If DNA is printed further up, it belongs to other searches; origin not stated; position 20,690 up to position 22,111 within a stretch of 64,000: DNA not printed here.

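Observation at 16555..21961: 1.4k-aa lamin-tail-domain x5 surface protein with T9SS-like CTD, co-transcribed with a putative OM partner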

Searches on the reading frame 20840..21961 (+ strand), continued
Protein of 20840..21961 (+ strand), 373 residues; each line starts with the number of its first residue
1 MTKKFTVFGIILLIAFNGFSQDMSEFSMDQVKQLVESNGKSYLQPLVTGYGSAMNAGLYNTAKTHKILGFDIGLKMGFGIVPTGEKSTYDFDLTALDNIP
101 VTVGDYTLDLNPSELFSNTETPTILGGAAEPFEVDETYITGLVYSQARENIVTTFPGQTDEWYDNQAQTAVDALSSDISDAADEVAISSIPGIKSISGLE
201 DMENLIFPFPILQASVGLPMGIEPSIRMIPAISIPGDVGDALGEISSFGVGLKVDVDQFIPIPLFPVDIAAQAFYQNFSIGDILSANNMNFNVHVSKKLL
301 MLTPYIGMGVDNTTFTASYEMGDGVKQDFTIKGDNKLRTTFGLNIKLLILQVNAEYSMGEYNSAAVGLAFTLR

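Call 30: predict_structure(alignment_id=A1)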
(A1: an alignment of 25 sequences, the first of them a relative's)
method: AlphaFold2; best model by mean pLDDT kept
length: 373 residues; sequences in the alignment: 25
mean_pLDDT: 81.1   pTM: 0.67
mean pLDDT of the five models: 81.1, 80.3, 80.1, 76.9, 74.8
residues with pLDDT >= 90: 125; 70-90: 181; 50-70: 42; < 50: 25
segments of 3 or more residues with pLDDT < 50: 1-25
pLDDT, mean of each block of 10 residues (from residue 1): 46 37 51 74 80 70 78 84 77 85 94 89 78 92 97 97 98 96 78 59 78 90 91 76 86 87 79 91 85 91 92 81 74 79 89 88 86 74
secondary structure, 60 per line:
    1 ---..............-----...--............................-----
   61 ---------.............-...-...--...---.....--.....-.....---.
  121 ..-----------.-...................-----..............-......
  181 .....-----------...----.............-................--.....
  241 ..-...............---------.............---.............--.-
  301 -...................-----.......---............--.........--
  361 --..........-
elements in order: H4-17 H28-55 E70-82 E88-90 E99-103 E106-110 H112-115 E120-122 H136-154 H160-173 H175-185 E204-216 E222-233 H236-242 E244-255 E268-280 E284-296 E302-320 E326-332 E336-347 E350-358 E363-372

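Call 47: search_protein_families(library=ncbifam, proteins=[L049:164-4057:-, L016:7002-9752:-, L039:6956-9886:-, L006:16365-18899:+, L044:11774-13939:+, L014:1754-2878:-, L011:12067-15291:-, L012:2121-5867:-], max_evalue=0.001)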
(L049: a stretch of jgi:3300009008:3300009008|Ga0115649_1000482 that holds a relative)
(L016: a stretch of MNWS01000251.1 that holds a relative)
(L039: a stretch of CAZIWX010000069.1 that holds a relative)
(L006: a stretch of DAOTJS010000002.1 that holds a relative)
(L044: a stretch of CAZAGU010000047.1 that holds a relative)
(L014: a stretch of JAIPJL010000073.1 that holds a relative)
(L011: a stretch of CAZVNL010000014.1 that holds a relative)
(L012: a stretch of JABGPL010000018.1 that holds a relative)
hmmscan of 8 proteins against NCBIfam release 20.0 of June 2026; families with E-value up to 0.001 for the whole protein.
L049:164-4057:- (1297 aa): 3 families
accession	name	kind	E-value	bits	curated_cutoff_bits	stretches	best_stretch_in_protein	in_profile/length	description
TIGR04183.1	Por_Secre_tail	domain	1.5e-09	37.7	23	1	1219-1294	2-70/72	T9SS type A sorting domain-containing protein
NF038113.1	T9SSA_dep_M36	equivalog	5.4e-05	21.5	885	1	1218-1294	795-867/869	T9SS-dependent M36 family metallopeptidase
NF052323.1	T9SSA_dep_M6i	equivalog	0.00041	18.4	600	1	1219-1284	961-1026/1043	T9SS-dependent M6-like inactivated metalloprotease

L016:7002-9752:- (916 aa): 4 families
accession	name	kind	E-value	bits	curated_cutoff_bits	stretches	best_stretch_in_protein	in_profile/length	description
TIGR03296.1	M6dom_TIGR03296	domain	1.8e-45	156.1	110.8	1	101-401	13-286/286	M6 family metalloprotease domain-containing protein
NF052323.1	T9SSA_dep_M6i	equivalog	5.6e-13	47.8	600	1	273-385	255-356/1043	T9SS-dependent M6-like inactivated metalloprotease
TIGR04183.1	Por_Secre_tail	domain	5.7e-05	23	23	1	838-899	2-58/72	T9SS type A sorting domain-containing protein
NF038113.1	T9SSA_dep_M36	equivalog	0.00087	17.5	885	0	833-899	791-855/869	T9SS-dependent M36 family metallopeptidase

L039:6956-9886:- (976 aa): 5 families
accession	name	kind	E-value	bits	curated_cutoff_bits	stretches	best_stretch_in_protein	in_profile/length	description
TIGR03296.1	M6dom_TIGR03296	domain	3.3e-47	161.8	110.8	1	163-461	16-286/286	M6 family metalloprotease domain-containing protein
NF052323.1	T9SSA_dep_M6i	equivalog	5.8e-15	54.3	600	1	333-445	255-356/1043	T9SS-dependent M6-like inactivated metalloprotease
TIGR04183.1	Por_Secre_tail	domain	4e-08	33.1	23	1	897-959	1-58/72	T9SS type A sorting domain-containing protein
TIGR03900.1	prc_long_Delta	hypoth_equivalog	8.1e-07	27.4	660.95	1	536-644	654-766/973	MXAN_5808 family serine peptidase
NF038113.1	T9SSA_dep_M36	equivalog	2.1e-05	22.9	885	1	894-959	792-855/869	T9SS-dependent M36 family metallopeptidase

L006:16365-18899:+ (844 aa): 7 families
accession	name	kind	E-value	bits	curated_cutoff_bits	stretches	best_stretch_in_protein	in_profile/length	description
TIGR04183.1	Por_Secre_tail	domain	5.7e-07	29.4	23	1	761-841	2-70/72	T9SS type A sorting domain-containing protein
NF005176.1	PRK06655.1-1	equivalog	7.2e-06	26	230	1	781-832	99-150/197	flagellar hook assembly protein FlgD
NF041573.1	rhamnosid_Stmyc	equivalog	9.1e-06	23.7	1720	0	253-317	81-147/1028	alpha-L-rhamnosidase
NF033707.1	T9SS_sortase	equivalog_domain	1.6e-05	22.8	420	1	758-830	999-1076/1095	type IX secretion system sortase PorU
NF052323.1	T9SSA_dep_M6i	equivalog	1.7e-05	23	600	1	748-831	949-1026/1043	T9SS-dependent M6-like inactivated metalloprotease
NF041572.1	rhamnosid_Flavobac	equivalog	4.5e-05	21.7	1800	0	254-290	105-141/946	alpha-L-rhamnosidase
NF009277.0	PRK12634.1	equivalog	0.00081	19.5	333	0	779-826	122-169/221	flagellar basal body rod modification protein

L044:11774-13939:+ (721 aa): 4 families
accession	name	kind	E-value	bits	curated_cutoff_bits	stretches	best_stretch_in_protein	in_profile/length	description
TIGR04183.1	Por_Secre_tail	domain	1.7e-08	34.3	23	1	640-710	2-65/72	T9SS type A sorting domain-containing protein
NF038113.1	T9SSA_dep_M36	equivalog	1.5e-06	26.7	885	1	637-712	793-864/869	T9SS-dependent M36 family metallopeptidase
NF052323.1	T9SSA_dep_M6i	equivalog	1.2e-05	23.5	600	1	640-713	961-1034/1043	T9SS-dependent M6-like inactivated metalloprotease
NF005176.1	PRK06655.1-1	equivalog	0.00088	19.2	230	0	657-714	96-158/197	flagellar hook assembly protein FlgD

L014:1754-2878:- (374 aa): 2 families
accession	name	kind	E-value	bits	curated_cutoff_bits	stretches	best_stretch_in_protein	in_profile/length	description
TIGR04183.1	Por_Secre_tail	domain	3.5e-08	33.3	23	1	294-371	2-70/72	T9SS type A sorting domain-containing protein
NF038113.1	T9SSA_dep_M36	equivalog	3.4e-06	25.5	885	1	286-371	788-867/869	T9SS-dependent M36 family metallopeptidase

L011:12067-15291:- (1074 aa): 2 families
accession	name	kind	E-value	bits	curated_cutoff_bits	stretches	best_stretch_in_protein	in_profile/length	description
TIGR04183.1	Por_Secre_tail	domain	5.1e-05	23.2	23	0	1002-1056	19-62/72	T9SS type A sorting domain-containing protein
NF033707.1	T9SS_sortase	equivalog_domain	0.00076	17.2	420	0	996-1066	1017-1089/1095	type IX secretion system sortase PorU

L012:2121-5867:- (1248 aa): 3 families
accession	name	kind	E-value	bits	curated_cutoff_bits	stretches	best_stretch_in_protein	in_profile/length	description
TIGR04183.1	Por_Secre_tail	domain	1.5e-10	40.9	23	1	1170-1245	2-70/72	T9SS type A sorting domain-containing protein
NF038113.1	T9SSA_dep_M36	equivalog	3.3e-09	35.5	885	1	1169-1246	795-868/869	T9SS-dependent M36 family metallopeptidase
NF052323.1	T9SSA_dep_M6i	equivalog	1.7e-05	23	600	1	1152-1239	941-1030/1043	T9SS-dependent M6-like inactivated metalloprotease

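Call 80: search_protein_families(library=pfam, alignment_id=A1, max_evalue=1)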
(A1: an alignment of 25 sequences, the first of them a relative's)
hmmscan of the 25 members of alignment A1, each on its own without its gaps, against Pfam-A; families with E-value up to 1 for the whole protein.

A. member 1, P0001 (373 aa): 2 families
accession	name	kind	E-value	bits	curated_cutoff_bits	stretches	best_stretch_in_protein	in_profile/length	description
PF20230.4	DUF6588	-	5.8e-53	180.5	27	1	3-371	3-318/319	Family of unknown function (DUF6588)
PF17883.6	MBG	-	0.24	12.3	23.3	0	86-113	35-69/97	MBG domain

B. families by the number of members that match (of 25 scanned): 11 families
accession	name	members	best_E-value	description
PF20230.4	DUF6588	25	2.9e-91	Family of unknown function (DUF6588)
PF13505.12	OMP_b-brl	1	0.0043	Outer membrane protein beta-barrel domain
PF05549.16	Allexi_40kDa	1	0.024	Allexivirus 40kDa protein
PF09244.16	Suc_Porlyase_C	1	0.057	Sucrose phosphorylase, C-terminal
PF19551.4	DUF6074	1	0.085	Family of unknown function (DUF6074)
PF25400.1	PH_FAN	1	0.15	FAN protein N-terminal PH domain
PF22448.1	RepB_primase_C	1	0.19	RepB DNA-primase C-terminal helical domain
PF17883.6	MBG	1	0.24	MBG domain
PF07564.17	DUF1542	1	0.27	Domain of Unknown Function (DUF1542)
PF20556.3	DUF6768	1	0.29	Family of unknown function (DUF6768)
PF17793.6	AHD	1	0.39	ANC1 homology domain (AHD)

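Call 90: search_protein_families(library=ncbifam, proteins=[L044:8521-11664:+, L044:5475-8249:+, L040:18601-21099:+, L039:2244-4187:+, L009:8144-9841:+, L017:2231-3577:-, L009:2151-3296:+, L014:8729-9865:+, L044:13944-15058:+, L011:11145-11996:+], max_evalue=0.001)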
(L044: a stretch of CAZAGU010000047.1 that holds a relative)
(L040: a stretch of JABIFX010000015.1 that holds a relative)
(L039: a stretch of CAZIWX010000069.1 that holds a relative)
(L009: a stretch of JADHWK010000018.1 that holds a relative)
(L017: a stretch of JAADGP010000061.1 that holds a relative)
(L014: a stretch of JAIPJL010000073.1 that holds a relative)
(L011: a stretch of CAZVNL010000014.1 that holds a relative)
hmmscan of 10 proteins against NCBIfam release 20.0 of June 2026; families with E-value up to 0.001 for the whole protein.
L044:8521-11664:+ (1047 aa): 0 families

L044:5475-8249:+ (924 aa): 0 families

L040:18601-21099:+ (832 aa): 4 families
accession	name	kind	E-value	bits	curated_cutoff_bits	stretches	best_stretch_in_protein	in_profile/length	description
TIGR00705.1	SppA_67K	equivalog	1.1e-96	324.6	311.45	1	315-772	77-531/590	signal peptide peptidase SppA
NF008195.0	PRK10949.1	equivalog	2.6e-71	240.6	746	1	269-767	52-541/618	signal peptide peptidase SppA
TIGR00706.1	SppA_dom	equivalog_domain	3.7e-61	206.4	155.45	2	542-766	2-207/208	signal peptide peptidase SppA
NF008745.0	PRK11778.1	equivalog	1.9e-23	83.2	259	1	576-764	125-302/345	protease SohB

L039:2244-4187:+ (647 aa): 0 families

L009:8144-9841:+ (565 aa): 4 families
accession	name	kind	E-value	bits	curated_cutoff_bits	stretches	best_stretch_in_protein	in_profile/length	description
NF045524.1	MXAN_6640_HExxH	subfamily_domain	1.7e-70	238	140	1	113-391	1-289/290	MXAN_6640 family putative metalloprotease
NF052228.1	T9SS_PorZ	equivalog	6.3e-17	61.3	260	1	473-565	666-757/757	type IX secretion system anionic LPS delivery protein PorZ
TIGR04183.1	Por_Secre_tail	domain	7e-06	25.9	23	1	482-562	1-70/72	T9SS type A sorting domain-containing protein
NF033707.1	T9SS_sortase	equivalog_domain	0.00044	18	420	1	474-554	993-1079/1095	type IX secretion system sortase PorU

L017:2231-3577:- (448 aa): 1 family
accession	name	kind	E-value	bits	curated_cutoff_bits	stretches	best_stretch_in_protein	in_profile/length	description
NF050057.1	e_dPHAmcl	equivalog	0.00086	18.7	270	0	346-445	152-250/252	extracellular medium-chain-length polyhydroxyalkanoate depolymerase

L009:2151-3296:+ (381 aa): 18 families
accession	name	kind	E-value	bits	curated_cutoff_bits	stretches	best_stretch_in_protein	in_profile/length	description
NF052559.1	MthAcHydAcmB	equivalog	6.9e-16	58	550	1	33-232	6-223/391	methyl acetate hydrolase AcmB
NF007943.0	PRK10662.1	equivalog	3.1e-15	55.7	266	1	1-296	1-288/380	D-alanyl-D-alanine-carboxypeptidase/endopeptidase AmpH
NF009622.0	PRK13128.1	equivalog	4.7e-12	45.2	443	1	36-344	8-301/518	D-aminopeptidase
NF038269.1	lipase_LipE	equivalog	4.9e-10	39.1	750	1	77-220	81-220/407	lipase LipE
NF033085.1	bla_class_C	equivalog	1.5e-09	37.2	415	1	34-237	5-200/356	class C beta-lactamase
NF000423.2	blaSRT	exception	6.3e-09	35.5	860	1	52-260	43-239/378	SRT/SST family class C beta-lactamase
NF041663.1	ampC_Sliq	exception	1.6e-08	33.9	860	1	67-261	60-240/378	cephalosporin-hydrolyzing class C beta-lactamase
NF045671.1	blaPNC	exception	2.8e-08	33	750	1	25-236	36-240/401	PNC family class C beta-lactamase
NF033700.1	blaCMA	exception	6.3e-08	32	887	1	52-237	41-217/375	CMA family class C beta-lactamase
NF033698.1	blaCSA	exception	7.5e-08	31.7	884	1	52-237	41-217/375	CSA family class C beta-lactamase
NF033159.0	blaPAC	exception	1.4e-07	30.7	850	1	67-274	63-252/380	PAC family class C beta-lactamase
NF050810.1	blaCHC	exception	3e-05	23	780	1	47-224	40-209/387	CHC family extended-spectrum class C beta-lactamase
NF050047.1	blaELC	exception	5.3e-05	22.3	840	1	75-163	123-213/434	ELC family class C beta-lactamase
NF052353.1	EstBLacLipLMycb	equivalog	6.1e-05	22.1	650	1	63-143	55-135/420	esterase/beta-lactamase LipL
NF041665.1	blaPSZ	exception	6.5e-05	22.1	850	1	74-296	69-273/379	PSZ family class C beta-lactamase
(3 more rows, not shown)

L014:8729-9865:+ (378 aa): 1 family
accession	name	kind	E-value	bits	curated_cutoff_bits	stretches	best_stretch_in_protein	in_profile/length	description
NF033709.1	PorV_fam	subfamily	2.7e-05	23.9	90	0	48-75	15-42/326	PorV/PorQ family protein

L044:13944-15058:+ (371 aa): 1 family
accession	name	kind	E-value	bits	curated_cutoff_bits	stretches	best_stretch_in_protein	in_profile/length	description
TIGR04247.1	NosD_copper_fam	subfamily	1.7e-05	23.6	300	1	36-231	1-176/377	nitrous oxide reductase family maturation protein NosD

L011:11145-11996:+ (283 aa): 0 families

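Call 92: find_encoding_contigs(protein=P0059, flank=5000, max_places=1)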
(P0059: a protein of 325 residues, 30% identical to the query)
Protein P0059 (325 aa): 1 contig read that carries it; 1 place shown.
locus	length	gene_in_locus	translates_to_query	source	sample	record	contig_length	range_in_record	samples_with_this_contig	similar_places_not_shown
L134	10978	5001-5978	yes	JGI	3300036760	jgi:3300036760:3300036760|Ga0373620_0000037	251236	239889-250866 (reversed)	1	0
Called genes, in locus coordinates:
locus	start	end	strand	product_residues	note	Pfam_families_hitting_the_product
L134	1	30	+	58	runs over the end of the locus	-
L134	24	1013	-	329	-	-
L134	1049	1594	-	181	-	PF13801:Metal_resist, PF07813:LTXXQ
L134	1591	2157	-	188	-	PF13801:Metal_resist (weak)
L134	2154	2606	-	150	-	-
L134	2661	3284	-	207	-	PF04542:Sigma70_r2, PF08281:Sigma70_r4_2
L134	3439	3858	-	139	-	PF00403:HMA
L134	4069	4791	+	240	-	PF21842:DUF6901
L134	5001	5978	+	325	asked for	PF20230:DUF6588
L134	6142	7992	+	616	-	PF00009:GTP_EFTU, PF01926:MMR_HSR1 (faint), PF22042:EF-G_D2, PF03144:GTP_EFTU_D2, PF00679:EFG_C, PF21018:BipA_C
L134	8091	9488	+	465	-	PF00072:Response_reg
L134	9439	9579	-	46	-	-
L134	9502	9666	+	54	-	-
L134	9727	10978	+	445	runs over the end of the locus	PF00155:Aminotran_1_2 (faint), PF00266:Aminotran_5, PF01041:DegT_DnrJ_EryC1 (weak)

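Call 93: find_encoding_contigs(protein=P0075, flank=5000, max_places=1)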
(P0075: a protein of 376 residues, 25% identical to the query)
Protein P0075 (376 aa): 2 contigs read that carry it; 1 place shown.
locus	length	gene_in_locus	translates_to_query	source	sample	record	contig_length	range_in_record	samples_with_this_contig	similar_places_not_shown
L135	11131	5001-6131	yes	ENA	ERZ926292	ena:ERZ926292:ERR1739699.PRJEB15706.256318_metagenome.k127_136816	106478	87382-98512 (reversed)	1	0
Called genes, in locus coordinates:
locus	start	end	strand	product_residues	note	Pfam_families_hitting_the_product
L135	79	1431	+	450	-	PF18990:DUF5723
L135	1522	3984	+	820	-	PF02190:LON_substr_bdg, PF00004:AAA, PF07728:AAA_5, PF22667:Lon_lid, PF05362:Lon_C, PF13541:ChlI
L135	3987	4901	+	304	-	PF16745:RsgA_N, PF03193:RsgA_GTPase, PF01926:MMR_HSR1 (faint)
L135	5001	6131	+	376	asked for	PF20230:DUF6588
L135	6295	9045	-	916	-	PF02739:5_3_exonuc_N, PF01367:5_3_exonuc, PF01612:DNA_pol_A_exo1, PF22619:DNA_polI_exo1, PF00476:DNA_pol_A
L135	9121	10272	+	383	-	PF07228:SpoIIE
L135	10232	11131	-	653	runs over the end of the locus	PF00456:Transketolase_N, PF02779:Transket_pyr, PF02780:Transketolase_C (weak), PF22613:Transketolase_C_1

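Call 94: find_encoding_contigs(protein=P0081, flank=5000, max_places=1)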
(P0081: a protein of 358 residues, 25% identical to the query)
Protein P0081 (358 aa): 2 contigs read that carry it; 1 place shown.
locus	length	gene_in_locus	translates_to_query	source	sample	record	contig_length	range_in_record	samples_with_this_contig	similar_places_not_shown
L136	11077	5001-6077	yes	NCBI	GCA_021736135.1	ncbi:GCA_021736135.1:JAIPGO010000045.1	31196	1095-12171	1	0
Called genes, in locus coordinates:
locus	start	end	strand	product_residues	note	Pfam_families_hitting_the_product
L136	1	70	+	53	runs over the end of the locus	-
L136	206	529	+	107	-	-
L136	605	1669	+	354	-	PF07940:Hepar_II_III_C (faint)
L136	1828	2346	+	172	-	-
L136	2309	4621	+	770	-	PF05048:NosD, PF13229:Beta_helix, PF07719:TPR_2 (faint), PF13860:FlgD_ig, PF18962:Por_Secre_tail (weak)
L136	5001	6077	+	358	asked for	PF20230:DUF6588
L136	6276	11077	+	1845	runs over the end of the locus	PF00069:Pkinase, PF07714:PK_Tyr_Ser-Thr, PF17874:TPR_MalT (faint), PF07719:TPR_2 (faint), PF13374:TPR_10 (faint), PF13424:TPR_12, PF00512:HisKA (weak), PF02518:HATPase_c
